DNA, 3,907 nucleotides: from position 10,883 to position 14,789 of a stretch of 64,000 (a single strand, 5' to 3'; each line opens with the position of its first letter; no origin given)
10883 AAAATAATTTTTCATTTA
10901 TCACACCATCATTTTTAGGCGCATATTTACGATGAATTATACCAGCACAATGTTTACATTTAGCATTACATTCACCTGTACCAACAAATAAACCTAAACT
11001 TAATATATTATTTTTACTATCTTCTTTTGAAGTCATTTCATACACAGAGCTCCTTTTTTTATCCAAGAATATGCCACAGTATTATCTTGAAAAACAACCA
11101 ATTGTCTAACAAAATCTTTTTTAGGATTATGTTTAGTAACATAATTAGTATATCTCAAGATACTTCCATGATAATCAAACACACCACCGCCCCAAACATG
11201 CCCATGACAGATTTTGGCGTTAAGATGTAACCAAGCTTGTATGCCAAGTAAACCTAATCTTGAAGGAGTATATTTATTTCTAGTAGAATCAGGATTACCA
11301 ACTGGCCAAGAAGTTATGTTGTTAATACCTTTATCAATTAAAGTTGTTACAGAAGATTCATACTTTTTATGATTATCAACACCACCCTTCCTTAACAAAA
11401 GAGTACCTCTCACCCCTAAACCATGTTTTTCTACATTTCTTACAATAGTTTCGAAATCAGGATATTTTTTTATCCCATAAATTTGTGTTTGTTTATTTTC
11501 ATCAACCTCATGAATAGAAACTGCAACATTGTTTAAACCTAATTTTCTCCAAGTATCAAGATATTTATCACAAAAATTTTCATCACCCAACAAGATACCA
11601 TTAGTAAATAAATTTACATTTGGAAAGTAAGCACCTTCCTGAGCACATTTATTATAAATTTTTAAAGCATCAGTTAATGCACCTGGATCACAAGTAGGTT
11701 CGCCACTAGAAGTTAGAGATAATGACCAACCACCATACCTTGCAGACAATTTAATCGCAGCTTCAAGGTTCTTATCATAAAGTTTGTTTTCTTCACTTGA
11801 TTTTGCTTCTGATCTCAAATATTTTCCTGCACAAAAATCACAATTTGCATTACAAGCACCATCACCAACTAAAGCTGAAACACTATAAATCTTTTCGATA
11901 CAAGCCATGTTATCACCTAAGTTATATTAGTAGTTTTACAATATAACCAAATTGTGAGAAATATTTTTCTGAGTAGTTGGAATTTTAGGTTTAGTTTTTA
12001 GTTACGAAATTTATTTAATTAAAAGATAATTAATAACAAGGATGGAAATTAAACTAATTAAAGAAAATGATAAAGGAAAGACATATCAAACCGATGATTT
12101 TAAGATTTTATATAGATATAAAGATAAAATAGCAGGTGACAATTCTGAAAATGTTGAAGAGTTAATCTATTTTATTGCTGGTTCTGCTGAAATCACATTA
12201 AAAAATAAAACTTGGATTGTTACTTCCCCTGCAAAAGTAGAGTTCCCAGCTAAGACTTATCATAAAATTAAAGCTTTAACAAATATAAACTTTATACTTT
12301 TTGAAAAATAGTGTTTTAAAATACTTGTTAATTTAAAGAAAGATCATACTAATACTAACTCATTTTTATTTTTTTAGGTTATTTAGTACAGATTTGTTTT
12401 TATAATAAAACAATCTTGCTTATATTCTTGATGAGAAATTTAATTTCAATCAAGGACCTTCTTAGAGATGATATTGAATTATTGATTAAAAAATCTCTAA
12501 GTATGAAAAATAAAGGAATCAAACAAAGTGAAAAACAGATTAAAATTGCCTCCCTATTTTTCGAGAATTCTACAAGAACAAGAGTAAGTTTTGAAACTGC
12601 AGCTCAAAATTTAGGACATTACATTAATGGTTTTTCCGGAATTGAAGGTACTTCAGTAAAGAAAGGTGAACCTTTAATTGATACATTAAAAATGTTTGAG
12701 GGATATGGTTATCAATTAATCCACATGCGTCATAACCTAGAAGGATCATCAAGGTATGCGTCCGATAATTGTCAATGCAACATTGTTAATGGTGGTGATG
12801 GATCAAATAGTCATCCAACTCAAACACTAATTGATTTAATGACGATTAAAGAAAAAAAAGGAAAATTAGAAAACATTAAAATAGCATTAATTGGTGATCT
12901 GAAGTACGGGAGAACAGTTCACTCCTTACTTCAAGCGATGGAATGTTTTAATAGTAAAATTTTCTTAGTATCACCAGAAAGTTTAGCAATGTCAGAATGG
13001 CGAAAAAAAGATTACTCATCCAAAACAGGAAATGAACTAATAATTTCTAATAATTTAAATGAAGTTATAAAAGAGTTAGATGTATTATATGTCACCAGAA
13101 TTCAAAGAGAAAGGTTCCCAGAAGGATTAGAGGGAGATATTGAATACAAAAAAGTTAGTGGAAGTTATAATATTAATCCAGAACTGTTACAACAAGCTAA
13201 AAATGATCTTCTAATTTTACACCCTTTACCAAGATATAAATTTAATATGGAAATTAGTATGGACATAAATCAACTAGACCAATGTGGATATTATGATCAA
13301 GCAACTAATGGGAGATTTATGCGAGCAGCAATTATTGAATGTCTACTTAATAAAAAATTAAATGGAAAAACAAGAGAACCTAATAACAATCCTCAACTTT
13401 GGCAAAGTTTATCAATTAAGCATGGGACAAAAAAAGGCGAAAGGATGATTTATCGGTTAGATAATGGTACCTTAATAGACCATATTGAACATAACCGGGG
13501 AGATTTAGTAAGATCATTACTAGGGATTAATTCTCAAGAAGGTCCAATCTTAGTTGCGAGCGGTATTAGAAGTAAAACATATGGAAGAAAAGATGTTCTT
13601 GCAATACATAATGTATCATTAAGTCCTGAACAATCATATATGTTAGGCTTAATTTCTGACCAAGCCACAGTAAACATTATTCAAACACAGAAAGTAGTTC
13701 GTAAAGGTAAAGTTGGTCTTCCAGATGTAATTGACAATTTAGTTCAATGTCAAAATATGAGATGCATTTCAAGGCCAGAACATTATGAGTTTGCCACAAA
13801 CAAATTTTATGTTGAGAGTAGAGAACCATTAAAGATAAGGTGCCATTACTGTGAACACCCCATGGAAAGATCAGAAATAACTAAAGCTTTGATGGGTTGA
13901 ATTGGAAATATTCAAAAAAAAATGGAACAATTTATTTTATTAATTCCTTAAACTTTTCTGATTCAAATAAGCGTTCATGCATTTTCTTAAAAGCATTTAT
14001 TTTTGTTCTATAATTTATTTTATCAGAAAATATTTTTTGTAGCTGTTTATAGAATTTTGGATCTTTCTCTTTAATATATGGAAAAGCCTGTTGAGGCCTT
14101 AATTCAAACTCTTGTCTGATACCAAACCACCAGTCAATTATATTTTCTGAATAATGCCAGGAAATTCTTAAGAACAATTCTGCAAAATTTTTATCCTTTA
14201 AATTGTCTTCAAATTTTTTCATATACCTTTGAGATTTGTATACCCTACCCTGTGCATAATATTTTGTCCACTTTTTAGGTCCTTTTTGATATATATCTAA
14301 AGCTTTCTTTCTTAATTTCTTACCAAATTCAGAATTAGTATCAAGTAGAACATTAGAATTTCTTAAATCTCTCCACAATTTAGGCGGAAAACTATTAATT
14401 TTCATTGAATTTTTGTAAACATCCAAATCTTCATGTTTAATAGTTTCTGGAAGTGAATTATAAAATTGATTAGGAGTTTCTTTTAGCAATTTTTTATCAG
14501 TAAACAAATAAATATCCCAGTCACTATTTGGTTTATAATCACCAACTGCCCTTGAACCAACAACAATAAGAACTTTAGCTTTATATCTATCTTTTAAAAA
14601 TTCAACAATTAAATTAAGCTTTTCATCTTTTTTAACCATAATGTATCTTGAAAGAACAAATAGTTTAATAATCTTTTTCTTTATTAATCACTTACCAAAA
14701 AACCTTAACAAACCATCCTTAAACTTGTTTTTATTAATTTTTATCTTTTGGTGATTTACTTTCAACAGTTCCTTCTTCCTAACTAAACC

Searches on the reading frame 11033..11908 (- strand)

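Call 24: search_protein_families(library=pfam, proteins=[window:11033-11908:-], max_evalue=0.001)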
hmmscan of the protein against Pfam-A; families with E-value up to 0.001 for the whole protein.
window:11033-11908:- (291 aa): 1 family
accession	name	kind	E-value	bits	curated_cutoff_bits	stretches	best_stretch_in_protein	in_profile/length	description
PF04055.27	Radical_SAM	-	8.6e-11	42.7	29.5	1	18-165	6-142/166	Radical SAM superfamily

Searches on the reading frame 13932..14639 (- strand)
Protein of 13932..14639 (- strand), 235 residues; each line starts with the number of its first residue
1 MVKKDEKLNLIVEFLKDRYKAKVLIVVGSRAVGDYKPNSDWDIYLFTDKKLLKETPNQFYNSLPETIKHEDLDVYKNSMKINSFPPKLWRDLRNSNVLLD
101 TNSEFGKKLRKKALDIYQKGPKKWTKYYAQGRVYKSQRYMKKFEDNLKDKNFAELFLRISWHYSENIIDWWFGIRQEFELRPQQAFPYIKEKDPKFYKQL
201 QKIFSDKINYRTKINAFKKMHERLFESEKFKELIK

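Call 24: search_protein_families(library=pfam, proteins=[window:13932-14639:-], max_evalue=0.001)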
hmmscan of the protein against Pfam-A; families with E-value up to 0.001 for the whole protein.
window:13932-14639:- (235 aa): 2 families
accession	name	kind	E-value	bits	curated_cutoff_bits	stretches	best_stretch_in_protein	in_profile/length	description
PF18765.7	Polbeta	-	1.3e-07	32.1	26.9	1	11-79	3-69/93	Polymerase beta, Nucleotidyltransferase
PF01909.29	NTP_transf_2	-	6.8e-07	30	21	1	10-75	3-63/93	Nucleotidyltransferase domain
